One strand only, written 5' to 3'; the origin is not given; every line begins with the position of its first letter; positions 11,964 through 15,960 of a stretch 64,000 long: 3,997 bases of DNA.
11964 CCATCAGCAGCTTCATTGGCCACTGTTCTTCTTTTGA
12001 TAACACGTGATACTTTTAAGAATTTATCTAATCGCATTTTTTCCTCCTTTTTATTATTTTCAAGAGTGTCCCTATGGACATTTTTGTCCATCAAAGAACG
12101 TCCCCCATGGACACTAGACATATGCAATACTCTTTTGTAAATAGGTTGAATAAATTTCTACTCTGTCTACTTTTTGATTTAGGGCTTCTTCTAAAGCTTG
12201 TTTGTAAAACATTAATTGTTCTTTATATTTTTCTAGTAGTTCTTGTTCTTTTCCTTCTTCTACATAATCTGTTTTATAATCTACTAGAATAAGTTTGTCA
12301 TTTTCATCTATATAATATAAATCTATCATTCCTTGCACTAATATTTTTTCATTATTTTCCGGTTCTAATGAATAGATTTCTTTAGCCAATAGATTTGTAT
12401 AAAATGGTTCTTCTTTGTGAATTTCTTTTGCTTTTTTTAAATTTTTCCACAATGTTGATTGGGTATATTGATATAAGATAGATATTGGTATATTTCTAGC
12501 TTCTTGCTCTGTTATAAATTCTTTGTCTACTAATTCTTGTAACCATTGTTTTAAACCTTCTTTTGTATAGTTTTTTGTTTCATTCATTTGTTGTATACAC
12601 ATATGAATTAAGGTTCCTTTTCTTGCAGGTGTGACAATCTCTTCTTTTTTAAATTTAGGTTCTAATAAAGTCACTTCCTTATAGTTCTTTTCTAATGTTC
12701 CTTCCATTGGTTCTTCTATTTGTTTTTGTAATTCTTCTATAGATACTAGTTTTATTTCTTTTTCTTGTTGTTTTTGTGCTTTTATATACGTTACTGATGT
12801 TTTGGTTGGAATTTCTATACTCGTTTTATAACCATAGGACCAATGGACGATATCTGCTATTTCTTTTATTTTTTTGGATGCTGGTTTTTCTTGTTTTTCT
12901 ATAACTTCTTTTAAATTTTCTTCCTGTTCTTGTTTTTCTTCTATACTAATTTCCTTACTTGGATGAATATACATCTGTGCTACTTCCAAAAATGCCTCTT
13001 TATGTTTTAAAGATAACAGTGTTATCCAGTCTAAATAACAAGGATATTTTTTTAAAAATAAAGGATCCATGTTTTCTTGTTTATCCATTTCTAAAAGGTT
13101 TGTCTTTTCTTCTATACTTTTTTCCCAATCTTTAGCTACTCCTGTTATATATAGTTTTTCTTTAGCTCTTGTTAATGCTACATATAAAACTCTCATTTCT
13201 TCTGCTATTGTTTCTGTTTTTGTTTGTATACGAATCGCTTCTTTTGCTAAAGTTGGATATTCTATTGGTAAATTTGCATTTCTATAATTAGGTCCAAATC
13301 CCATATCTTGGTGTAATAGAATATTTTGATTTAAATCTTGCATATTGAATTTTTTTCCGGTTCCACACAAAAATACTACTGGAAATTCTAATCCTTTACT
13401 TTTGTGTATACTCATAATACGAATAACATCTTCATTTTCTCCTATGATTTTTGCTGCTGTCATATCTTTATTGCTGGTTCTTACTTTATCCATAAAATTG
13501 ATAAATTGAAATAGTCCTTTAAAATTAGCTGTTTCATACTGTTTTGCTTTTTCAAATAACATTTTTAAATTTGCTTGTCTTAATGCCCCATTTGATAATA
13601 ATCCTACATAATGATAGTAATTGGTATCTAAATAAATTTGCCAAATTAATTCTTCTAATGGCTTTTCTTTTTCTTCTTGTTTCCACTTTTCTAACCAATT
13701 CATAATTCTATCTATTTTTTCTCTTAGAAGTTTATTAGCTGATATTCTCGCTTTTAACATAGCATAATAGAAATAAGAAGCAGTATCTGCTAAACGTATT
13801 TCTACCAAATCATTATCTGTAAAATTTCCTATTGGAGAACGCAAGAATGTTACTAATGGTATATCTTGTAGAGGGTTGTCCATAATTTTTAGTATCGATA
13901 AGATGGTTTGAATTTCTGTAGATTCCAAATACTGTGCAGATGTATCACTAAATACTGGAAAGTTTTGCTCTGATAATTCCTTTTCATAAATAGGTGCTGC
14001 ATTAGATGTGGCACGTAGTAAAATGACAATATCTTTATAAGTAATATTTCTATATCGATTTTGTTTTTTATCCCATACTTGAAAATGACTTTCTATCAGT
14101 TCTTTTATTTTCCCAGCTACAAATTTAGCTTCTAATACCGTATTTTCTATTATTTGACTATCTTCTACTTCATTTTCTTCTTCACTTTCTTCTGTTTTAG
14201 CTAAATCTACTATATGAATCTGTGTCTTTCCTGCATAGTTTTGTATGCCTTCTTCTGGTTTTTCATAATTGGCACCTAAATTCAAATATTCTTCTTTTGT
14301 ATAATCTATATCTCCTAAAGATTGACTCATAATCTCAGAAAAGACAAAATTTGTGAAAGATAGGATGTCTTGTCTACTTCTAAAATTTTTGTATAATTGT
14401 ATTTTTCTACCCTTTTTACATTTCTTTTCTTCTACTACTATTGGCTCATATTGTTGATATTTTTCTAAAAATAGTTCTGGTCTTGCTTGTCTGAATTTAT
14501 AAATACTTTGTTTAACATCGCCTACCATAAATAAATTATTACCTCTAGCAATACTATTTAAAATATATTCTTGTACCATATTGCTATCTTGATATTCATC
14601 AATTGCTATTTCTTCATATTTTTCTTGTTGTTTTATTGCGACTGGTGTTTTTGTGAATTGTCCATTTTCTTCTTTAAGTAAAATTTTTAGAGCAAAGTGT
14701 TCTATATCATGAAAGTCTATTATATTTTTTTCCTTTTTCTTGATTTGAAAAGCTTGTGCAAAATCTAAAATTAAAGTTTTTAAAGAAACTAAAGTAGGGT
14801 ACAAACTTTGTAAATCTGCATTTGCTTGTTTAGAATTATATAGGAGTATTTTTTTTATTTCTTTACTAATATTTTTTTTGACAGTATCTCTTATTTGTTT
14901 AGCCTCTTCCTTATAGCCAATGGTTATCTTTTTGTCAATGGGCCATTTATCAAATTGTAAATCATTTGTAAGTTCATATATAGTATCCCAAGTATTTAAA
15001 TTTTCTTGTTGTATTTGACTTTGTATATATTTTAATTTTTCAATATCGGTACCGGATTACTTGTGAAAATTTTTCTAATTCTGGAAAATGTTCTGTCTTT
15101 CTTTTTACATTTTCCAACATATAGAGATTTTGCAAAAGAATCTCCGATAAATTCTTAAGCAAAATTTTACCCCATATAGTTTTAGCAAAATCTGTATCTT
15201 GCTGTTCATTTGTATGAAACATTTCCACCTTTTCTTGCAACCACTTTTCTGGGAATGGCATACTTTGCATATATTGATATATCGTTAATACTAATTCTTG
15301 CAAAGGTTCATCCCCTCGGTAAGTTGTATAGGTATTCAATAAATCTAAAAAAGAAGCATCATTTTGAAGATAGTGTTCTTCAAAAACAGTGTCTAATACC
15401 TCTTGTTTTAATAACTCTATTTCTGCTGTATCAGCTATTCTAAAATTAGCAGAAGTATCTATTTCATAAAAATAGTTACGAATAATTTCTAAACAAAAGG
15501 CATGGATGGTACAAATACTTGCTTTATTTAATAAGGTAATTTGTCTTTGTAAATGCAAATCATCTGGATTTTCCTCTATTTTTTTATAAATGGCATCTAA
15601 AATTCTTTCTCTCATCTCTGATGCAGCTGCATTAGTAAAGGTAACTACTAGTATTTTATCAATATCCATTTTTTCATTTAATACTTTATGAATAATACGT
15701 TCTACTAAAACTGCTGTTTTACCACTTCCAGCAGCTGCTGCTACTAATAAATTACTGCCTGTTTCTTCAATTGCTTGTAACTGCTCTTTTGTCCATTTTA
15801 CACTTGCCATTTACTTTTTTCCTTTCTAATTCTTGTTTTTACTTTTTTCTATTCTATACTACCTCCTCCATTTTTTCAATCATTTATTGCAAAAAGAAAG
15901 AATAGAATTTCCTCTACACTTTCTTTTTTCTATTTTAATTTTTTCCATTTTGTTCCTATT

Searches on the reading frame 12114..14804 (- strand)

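Call 20: search_protein_families(library=pfam, proteins=[window:12114-14804:-])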
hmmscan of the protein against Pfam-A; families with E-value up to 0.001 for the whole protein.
window:12114-14804:- (896 aa): 6 families
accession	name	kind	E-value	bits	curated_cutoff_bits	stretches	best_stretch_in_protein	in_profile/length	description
PF13361.12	UvrD_C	-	4.2e-34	118.9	25.6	1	135-554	1-346/350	UvrD-like helicase C-terminal domain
PF00580.27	UvrD-helicase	-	4.1e-23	82.9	23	1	12-119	169-270/271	UvrD/REP helicase N-terminal domain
PF12705.13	PDDEXK_1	-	4.5e-12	46.9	22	1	719-890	28-188/247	PD-(D/E)XK nuclease superfamily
PF13538.12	UvrD_C_2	-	2e-11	44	27.4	2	461-482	2-24/52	UvrD-like helicase C-terminal domain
PF13245.12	AAA_19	-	5.6e-06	27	25.1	1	57-105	85-134/134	AAA domain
PF01443.25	Viral_helicase1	-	7e-06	26.4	21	0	528-553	199-226/228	Viral superfamily 1 RNA helicase core domain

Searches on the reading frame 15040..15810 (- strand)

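Call 20: search_protein_families(library=pfam, proteins=[window:15040-15810:-])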
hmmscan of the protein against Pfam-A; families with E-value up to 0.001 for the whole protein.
window:15040-15810:- (256 aa): 5 families
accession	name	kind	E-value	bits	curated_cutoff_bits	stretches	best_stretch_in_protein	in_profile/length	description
PF00580.27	UvrD-helicase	-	3.1e-36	125.9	23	1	6-193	1-158/271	UvrD/REP helicase N-terminal domain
PF13245.12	AAA_19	-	2e-10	41.4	25.1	1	12-143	3-72/134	AAA domain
PF00270.35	DEAD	-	4.6e-06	26.9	26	1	7-76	1-71/167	DEAD/DEAH box helicase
PF04851.21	ResIII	-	4.8e-05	23.8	22.5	1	7-80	12-83/164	Type III restriction enzyme, res subunit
PF13086.12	AAA_11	-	0.00036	20.8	27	1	9-76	5-77/257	AAA domain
